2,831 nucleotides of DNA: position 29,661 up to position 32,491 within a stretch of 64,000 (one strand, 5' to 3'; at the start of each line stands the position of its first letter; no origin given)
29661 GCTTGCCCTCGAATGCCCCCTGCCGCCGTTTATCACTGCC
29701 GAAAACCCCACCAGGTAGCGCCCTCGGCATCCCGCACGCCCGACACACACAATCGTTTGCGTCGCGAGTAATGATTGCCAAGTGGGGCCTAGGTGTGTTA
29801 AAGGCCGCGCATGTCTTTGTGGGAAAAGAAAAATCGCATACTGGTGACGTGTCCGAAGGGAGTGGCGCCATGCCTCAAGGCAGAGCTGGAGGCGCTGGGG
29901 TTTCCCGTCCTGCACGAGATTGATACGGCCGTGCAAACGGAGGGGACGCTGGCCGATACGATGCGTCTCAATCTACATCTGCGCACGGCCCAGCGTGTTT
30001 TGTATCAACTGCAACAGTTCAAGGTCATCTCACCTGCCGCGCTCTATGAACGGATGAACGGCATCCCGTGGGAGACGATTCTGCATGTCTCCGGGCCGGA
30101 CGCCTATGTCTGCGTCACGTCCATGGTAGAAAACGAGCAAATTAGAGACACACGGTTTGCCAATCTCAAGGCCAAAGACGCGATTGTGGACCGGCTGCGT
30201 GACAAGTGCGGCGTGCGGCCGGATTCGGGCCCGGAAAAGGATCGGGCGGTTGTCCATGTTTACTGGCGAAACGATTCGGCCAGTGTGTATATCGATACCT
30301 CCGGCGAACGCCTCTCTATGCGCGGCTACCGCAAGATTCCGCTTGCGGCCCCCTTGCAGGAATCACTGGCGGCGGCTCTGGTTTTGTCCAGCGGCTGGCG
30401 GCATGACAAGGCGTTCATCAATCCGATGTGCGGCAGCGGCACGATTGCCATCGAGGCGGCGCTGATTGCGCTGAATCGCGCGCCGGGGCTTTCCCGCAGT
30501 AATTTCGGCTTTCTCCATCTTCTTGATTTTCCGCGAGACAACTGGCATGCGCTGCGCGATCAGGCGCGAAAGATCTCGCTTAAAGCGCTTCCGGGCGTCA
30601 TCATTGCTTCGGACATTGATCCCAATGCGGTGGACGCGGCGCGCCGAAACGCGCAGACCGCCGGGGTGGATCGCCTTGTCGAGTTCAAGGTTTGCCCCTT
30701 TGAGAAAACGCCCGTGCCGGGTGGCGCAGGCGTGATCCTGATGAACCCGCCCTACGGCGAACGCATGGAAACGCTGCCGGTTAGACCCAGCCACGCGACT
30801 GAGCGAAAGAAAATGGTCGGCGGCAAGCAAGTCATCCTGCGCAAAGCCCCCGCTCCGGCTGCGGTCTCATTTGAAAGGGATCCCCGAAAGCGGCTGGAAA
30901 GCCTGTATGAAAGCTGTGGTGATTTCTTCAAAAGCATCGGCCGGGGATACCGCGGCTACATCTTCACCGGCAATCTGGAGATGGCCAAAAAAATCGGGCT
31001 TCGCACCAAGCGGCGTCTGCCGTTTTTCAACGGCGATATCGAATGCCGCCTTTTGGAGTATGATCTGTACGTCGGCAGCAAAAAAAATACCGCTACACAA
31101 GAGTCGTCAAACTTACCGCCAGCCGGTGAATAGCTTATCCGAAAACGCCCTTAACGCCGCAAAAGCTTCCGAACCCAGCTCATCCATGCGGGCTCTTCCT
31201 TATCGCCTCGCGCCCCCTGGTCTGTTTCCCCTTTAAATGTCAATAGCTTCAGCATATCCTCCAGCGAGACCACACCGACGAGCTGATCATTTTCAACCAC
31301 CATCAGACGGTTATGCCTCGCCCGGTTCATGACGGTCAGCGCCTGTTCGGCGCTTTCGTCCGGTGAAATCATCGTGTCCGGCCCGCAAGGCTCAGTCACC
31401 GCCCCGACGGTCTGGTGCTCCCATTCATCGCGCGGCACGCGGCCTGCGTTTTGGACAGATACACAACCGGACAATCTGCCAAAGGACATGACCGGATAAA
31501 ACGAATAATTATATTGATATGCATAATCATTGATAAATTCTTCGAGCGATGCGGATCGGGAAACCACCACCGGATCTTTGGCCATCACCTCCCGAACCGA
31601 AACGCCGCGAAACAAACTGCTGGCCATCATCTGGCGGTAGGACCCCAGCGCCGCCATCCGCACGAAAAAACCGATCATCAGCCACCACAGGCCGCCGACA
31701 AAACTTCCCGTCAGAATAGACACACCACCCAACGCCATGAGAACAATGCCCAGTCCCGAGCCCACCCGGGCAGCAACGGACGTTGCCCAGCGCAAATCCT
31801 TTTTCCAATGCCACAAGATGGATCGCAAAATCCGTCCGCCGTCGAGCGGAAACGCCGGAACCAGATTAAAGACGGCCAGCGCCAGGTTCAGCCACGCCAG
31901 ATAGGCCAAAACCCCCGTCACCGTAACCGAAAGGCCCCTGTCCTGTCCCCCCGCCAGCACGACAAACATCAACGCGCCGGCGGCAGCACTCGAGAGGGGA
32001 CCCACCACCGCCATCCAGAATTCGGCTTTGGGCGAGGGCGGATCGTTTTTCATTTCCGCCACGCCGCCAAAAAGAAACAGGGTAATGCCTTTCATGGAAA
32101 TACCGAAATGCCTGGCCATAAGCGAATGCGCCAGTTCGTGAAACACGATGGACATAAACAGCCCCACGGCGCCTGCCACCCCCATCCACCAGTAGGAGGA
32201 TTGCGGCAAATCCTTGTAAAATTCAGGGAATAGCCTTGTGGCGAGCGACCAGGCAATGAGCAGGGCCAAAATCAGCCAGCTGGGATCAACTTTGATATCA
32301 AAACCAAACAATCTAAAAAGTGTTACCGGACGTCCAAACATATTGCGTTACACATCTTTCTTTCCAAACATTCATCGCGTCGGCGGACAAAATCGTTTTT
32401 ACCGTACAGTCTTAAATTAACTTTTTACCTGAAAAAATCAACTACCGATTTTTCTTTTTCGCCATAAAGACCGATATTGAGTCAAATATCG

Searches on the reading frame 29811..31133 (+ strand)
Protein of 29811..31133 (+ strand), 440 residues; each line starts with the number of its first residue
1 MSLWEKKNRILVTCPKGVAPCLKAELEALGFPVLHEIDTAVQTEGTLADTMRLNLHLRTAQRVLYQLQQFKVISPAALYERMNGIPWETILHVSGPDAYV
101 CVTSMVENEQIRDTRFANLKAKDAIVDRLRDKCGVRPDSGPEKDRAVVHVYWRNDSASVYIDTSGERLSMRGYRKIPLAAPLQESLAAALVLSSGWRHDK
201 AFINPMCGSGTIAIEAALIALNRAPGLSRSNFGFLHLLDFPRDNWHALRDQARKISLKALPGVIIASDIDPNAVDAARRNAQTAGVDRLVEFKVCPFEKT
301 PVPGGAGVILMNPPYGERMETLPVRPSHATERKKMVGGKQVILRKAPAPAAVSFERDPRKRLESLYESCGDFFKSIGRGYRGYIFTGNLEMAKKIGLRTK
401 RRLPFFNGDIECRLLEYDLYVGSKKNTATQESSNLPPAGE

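Call 68: search_protein_families(library=pfam, proteins=[window:29811-31133:+], max_evalue=0.001)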
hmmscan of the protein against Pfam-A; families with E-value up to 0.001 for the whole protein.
window:29811-31133:+ (440 aa): 3 families
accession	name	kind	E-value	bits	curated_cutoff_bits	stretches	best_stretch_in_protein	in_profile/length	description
PF01170.24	UPF0020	-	3.1e-42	145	22.3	1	171-321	1-137/197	RMKL-like, methyltransferase domain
PF22020.1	RlmL_1st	-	3.4e-14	53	27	1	10-64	2-55/55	RlmL ferredoxin-like domain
PF02926.22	THUMP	-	5.2e-05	24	20.6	1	77-162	6-84/84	THUMP domain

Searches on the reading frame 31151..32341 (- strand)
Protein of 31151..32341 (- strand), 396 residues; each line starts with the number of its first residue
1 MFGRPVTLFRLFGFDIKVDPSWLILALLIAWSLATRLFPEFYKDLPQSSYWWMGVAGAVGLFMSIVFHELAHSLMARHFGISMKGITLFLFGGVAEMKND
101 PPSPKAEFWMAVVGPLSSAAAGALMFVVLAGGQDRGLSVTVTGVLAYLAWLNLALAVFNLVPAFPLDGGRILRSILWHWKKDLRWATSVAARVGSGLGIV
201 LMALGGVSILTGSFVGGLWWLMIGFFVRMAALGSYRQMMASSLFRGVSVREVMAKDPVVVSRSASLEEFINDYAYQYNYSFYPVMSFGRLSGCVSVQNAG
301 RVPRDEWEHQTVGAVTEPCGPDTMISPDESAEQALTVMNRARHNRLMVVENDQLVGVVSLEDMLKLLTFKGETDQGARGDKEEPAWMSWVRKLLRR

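Call 68: search_protein_families(library=pfam, proteins=[window:31151-32341:-], max_evalue=0.001)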
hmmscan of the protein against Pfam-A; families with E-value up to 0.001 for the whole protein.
window:31151-32341:- (396 aa): 3 families
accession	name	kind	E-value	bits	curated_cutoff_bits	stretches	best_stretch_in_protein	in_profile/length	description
PF02163.28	Peptidase_M50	-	6.4e-23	81.7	27.2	2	140-196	158-216/221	Peptidase family M50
PF00571.33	CBS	-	1.7e-17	63.9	24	2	324-367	11-55/57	CBS domain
PF13398.12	Peptidase_M50B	-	3.7e-06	27.2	26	1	63-151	23-111/201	Peptidase M50B-like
